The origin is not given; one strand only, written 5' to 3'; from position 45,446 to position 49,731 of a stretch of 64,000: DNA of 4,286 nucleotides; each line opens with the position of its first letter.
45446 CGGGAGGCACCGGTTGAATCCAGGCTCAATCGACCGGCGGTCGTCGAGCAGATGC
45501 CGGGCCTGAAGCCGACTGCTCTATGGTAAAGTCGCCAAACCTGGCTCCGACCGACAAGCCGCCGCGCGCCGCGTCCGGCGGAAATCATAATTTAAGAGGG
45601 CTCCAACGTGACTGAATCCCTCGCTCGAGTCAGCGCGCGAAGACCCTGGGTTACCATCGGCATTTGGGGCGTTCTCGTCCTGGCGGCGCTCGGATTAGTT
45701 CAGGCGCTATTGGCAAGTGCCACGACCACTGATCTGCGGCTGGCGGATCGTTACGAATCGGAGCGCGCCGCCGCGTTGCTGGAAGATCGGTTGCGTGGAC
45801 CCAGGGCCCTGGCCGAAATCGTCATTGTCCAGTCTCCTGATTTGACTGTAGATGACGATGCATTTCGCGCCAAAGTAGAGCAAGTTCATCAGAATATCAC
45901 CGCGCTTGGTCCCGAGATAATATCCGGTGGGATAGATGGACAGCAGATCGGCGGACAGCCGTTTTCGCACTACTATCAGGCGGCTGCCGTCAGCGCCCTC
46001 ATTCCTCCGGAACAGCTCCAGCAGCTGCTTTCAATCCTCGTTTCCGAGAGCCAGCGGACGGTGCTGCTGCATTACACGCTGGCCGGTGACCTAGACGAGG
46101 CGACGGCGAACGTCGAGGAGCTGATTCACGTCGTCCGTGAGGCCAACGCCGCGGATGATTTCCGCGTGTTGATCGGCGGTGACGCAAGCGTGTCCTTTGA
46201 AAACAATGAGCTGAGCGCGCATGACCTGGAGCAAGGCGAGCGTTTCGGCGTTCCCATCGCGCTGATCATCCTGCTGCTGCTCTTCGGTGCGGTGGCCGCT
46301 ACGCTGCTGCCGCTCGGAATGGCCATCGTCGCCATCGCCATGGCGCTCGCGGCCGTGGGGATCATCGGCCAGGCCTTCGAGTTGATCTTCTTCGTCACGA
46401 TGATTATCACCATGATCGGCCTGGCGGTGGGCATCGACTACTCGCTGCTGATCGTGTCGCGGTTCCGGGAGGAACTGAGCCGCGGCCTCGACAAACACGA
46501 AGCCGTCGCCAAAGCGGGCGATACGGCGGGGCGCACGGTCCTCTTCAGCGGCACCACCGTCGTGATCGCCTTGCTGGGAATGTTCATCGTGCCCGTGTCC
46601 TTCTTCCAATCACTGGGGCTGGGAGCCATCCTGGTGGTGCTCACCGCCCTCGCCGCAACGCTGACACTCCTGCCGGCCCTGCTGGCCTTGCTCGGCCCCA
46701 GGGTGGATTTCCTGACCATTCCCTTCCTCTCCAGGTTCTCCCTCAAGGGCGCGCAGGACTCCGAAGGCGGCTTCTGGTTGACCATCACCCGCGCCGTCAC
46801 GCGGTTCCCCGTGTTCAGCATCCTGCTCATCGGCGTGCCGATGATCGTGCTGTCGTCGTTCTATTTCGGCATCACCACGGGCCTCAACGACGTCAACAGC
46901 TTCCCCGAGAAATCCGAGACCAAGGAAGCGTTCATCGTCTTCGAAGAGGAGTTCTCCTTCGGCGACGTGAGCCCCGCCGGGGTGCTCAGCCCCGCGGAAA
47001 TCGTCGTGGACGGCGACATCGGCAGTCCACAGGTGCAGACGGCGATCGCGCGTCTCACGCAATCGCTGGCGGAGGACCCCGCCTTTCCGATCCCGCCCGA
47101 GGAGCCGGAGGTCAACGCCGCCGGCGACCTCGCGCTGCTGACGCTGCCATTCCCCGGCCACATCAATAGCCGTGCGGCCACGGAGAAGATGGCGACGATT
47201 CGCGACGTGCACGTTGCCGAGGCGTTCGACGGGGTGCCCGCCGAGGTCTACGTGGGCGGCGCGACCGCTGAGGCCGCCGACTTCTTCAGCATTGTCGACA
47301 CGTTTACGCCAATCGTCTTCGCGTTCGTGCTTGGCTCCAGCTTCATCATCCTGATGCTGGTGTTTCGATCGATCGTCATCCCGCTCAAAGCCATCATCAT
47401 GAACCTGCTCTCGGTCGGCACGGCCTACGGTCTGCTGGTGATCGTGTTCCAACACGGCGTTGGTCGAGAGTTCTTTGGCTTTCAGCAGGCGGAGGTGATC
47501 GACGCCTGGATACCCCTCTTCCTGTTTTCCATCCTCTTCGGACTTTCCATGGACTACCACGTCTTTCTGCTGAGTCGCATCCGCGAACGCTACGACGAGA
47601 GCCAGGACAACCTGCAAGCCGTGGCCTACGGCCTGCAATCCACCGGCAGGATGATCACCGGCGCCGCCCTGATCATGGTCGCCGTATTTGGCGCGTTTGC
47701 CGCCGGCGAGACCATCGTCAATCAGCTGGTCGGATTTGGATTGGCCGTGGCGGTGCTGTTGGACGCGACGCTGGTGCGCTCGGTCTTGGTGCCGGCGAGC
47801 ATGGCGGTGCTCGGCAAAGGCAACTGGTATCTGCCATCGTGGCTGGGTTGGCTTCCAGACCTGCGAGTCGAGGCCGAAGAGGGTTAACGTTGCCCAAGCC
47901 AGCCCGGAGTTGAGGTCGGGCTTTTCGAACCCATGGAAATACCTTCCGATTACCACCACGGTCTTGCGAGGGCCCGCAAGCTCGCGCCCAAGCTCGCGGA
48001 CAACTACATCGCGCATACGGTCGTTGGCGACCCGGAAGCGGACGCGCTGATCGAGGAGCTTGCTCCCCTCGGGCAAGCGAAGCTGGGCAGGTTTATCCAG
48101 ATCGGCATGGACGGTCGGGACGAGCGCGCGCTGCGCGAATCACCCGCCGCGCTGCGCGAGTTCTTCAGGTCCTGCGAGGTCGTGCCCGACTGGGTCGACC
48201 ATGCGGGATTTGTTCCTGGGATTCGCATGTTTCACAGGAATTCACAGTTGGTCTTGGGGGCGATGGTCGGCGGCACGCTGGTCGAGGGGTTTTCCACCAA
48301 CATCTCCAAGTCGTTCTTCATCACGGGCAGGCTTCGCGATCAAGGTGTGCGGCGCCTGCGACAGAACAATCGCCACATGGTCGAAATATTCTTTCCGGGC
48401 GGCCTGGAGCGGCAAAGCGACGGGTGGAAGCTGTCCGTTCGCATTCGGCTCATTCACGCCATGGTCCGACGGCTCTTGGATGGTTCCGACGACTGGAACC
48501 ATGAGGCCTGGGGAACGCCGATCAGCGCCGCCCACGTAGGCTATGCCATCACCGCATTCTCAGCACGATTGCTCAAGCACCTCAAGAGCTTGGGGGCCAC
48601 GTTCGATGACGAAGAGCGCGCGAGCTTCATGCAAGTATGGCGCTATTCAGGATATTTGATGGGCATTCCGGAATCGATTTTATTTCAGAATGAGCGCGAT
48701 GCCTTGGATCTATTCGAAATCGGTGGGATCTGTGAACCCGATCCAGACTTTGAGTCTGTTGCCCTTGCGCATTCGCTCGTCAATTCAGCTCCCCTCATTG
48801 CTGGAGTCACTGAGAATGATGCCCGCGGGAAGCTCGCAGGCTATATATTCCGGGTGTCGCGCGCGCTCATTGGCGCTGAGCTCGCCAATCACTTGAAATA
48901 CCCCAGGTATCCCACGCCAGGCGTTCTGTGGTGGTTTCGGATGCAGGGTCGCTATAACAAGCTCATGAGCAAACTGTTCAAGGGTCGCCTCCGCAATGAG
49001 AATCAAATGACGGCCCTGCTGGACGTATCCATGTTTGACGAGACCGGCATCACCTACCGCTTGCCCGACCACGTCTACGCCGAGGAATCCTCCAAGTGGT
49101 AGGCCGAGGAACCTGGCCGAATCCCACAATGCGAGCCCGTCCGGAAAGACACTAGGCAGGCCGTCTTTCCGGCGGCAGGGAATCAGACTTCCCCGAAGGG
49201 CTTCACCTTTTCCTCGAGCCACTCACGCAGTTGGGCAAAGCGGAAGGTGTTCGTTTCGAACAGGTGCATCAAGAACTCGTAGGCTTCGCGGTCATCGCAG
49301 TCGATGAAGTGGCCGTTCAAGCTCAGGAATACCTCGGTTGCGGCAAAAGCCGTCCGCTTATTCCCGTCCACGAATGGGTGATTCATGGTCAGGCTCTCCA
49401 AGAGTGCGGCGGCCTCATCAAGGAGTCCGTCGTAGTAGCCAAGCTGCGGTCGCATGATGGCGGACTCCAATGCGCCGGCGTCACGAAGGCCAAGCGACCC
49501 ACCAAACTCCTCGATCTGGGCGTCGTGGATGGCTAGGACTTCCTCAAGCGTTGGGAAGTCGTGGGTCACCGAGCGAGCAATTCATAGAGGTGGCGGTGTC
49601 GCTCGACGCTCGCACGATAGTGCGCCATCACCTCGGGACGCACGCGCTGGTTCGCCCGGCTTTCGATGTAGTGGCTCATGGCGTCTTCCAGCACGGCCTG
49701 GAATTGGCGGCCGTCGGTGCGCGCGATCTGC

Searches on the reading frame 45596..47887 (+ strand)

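Call 13: search_protein_families(library=pfam, proteins=[window:45596-47887:+], max_evalue=0.001)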
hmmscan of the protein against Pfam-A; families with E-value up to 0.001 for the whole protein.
window:45596-47887:+ (763 aa): 1 family
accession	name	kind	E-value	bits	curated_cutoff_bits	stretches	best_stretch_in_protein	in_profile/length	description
PF03176.21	MMPL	-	1.4e-79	267.9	20.5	2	140-406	72-331/333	MMPL family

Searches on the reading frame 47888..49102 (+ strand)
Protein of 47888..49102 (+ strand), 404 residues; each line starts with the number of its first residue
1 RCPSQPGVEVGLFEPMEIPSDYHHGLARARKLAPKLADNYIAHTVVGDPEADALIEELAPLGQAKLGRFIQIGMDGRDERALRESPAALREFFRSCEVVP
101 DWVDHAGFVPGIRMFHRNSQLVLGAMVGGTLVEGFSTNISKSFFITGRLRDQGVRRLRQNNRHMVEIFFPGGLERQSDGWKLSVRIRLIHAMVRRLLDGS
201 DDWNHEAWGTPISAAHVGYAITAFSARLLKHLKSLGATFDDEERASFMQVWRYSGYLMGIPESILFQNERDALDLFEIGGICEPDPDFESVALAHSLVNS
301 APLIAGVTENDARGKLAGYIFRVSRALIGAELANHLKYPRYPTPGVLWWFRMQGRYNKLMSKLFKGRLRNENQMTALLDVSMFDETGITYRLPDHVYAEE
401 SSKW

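Call 13: search_protein_families(library=pfam, proteins=[window:47888-49102:+], max_evalue=0.001)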
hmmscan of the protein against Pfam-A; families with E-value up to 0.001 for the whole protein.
window:47888-49102:+ (404 aa): 1 family
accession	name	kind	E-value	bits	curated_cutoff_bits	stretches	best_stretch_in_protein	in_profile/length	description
PF09995.15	MPAB_Lcp_cat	-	1.2e-16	61.9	23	1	147-351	35-223/231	ER-bound oxygenase mpaB/B'/Rubber oxygenase, catalytic domain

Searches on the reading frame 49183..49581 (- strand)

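Call 85: search_protein_families(library=pfam, proteins=[window:49183-49581:-], max_evalue=0.0001)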
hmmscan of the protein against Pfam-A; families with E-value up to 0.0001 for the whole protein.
window:49183-49581:- (132 aa): 1 family
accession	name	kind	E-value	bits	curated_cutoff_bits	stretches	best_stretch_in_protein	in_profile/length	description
PF02661.23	Fic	-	1.2e-16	61.8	24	1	11-86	3-93/93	Fic/DOC family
